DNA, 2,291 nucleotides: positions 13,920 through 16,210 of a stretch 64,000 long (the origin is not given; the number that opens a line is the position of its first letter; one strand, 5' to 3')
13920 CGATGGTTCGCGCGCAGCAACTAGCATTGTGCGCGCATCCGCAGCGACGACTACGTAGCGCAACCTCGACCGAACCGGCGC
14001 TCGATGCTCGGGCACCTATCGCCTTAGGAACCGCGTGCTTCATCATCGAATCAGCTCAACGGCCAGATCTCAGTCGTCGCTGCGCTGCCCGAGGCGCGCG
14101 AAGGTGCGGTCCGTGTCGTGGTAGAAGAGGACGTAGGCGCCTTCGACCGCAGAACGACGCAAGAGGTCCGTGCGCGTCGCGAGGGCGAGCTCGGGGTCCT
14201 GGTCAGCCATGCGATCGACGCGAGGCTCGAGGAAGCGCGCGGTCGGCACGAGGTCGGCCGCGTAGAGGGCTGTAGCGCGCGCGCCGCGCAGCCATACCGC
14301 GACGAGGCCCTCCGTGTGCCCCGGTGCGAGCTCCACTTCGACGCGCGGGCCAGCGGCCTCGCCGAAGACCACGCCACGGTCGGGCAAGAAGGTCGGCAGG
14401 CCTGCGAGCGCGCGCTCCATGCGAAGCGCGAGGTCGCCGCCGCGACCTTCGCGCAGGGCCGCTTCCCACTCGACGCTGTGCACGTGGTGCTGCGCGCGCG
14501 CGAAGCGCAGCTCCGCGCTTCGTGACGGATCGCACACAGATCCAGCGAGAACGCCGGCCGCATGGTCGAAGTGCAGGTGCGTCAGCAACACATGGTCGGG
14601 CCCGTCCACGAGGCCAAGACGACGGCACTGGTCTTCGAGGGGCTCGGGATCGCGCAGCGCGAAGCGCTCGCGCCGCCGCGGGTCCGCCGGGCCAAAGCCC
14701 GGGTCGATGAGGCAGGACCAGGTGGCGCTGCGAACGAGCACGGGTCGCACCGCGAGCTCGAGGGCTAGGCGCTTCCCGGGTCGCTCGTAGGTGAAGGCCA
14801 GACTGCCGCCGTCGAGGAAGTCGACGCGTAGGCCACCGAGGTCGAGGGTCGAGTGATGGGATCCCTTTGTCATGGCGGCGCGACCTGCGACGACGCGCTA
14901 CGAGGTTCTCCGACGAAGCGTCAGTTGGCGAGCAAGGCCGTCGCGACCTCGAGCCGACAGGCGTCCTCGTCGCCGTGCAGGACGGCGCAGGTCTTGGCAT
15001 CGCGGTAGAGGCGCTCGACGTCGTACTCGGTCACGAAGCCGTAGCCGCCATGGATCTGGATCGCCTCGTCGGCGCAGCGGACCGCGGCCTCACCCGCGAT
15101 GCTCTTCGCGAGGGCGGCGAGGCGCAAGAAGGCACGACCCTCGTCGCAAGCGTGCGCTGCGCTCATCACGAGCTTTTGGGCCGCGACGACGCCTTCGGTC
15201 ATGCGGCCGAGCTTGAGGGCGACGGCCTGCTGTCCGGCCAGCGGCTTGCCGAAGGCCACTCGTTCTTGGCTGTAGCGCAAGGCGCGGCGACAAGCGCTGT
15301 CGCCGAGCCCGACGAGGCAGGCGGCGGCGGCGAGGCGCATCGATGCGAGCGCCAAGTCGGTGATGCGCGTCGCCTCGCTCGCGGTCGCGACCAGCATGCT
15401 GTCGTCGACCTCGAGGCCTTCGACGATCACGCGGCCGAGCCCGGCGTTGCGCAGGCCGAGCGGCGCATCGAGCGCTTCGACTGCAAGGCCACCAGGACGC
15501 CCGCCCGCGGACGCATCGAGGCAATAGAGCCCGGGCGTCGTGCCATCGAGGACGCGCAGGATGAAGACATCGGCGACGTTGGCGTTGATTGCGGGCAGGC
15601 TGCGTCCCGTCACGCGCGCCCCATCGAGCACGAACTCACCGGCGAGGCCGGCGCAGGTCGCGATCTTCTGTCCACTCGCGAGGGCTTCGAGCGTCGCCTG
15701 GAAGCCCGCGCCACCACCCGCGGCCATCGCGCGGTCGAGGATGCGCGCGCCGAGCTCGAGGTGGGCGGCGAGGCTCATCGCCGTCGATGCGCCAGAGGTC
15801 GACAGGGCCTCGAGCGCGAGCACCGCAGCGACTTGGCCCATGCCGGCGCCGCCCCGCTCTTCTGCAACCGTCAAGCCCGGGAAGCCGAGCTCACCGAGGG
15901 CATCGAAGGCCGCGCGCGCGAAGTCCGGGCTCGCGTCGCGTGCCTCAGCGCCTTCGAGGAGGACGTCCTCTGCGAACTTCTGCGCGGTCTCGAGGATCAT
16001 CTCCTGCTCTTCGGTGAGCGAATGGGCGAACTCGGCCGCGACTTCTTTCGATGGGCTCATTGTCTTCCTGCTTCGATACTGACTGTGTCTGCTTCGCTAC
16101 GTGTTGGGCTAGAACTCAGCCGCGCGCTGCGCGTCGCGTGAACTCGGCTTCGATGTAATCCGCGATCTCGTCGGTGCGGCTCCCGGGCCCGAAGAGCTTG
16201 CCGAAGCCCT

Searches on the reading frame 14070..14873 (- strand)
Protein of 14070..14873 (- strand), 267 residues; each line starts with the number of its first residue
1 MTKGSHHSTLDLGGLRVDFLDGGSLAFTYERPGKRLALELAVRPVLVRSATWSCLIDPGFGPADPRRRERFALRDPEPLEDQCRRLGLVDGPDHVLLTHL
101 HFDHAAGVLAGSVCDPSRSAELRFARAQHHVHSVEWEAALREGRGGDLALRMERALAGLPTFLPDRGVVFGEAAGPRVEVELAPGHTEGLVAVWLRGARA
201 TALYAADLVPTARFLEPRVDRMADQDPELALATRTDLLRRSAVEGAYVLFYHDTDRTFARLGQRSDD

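Call 8: search_protein_families(library=pfam, proteins=[window:14070-14873:-], max_evalue=0.01)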
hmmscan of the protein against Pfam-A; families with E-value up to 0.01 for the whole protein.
window:14070-14873:- (267 aa): 2 families
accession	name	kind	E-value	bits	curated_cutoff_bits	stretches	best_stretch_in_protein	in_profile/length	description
PF00753.33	Lactamase_B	-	3.1e-12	47.3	22.7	1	54-108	18-60/196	Metallo-beta-lactamase superfamily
PF12706.13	Lactamase_B_2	-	1.1e-05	25.6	27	1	55-110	4-49/200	Beta-lactamase superfamily domain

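Call 20: find_encoding_contigs(protein=window:14070-14873:-, flank=2500, max_places=10)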
Protein window:14070-14873:- (267 aa): 2 contigs read that carry it; 1 place shown.
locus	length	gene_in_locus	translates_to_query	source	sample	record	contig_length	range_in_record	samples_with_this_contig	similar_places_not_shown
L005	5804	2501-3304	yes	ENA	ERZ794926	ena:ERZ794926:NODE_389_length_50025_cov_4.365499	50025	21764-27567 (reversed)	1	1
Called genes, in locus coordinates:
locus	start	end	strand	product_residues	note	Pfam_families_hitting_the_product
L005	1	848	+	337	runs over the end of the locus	PF03308:MeaB, PF00009:GTP_EFTU (faint), PF01926:MMR_HSR1 (faint), PF02492:cobW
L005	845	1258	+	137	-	PF02310:B12-binding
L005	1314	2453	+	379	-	PF02771:Acyl-CoA_dh_N, PF00441:Acyl-CoA_dh_1, PF08028:Acyl-CoA_dh_2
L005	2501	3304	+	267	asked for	PF00753:Lactamase_B (weak), PF12706:Lactamase_B_2 (faint)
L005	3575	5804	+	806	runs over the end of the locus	-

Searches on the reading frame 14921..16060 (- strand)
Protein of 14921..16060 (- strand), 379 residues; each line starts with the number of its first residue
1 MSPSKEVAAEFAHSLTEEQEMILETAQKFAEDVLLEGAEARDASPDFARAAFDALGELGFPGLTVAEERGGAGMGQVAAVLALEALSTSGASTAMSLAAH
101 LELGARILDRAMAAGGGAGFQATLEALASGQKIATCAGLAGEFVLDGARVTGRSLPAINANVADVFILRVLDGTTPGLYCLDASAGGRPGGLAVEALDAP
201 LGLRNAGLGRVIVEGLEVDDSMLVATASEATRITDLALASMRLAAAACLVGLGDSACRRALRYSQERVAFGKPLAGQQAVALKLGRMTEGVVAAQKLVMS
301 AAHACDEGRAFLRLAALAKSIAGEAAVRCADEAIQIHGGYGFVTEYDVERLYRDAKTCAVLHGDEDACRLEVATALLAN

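Call 40: find_encoding_contigs(protein=window:14921-16060:-, flank=3000, max_places=10)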
Protein window:14921-16060:- (379 aa): 2 contigs read that carry it; 1 place shown.
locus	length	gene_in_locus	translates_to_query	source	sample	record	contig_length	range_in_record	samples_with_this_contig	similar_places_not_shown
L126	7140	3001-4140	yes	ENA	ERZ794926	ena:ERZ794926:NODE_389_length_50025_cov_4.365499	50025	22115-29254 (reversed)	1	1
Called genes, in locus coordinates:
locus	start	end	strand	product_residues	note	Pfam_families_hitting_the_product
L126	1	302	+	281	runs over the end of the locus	PF02737:3HCDH_N, PF00725:3HCDH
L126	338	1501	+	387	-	PF02771:Acyl-CoA_dh_N, PF02770:Acyl-CoA_dh_M, PF00441:Acyl-CoA_dh_1, PF08028:Acyl-CoA_dh_2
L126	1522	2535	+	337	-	PF03308:MeaB, PF00009:GTP_EFTU (faint), PF01926:MMR_HSR1 (faint), PF02492:cobW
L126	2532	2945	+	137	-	PF02310:B12-binding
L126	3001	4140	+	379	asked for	PF02771:Acyl-CoA_dh_N, PF00441:Acyl-CoA_dh_1, PF08028:Acyl-CoA_dh_2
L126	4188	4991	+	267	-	PF00753:Lactamase_B (weak), PF12706:Lactamase_B_2 (faint)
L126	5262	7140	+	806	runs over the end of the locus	-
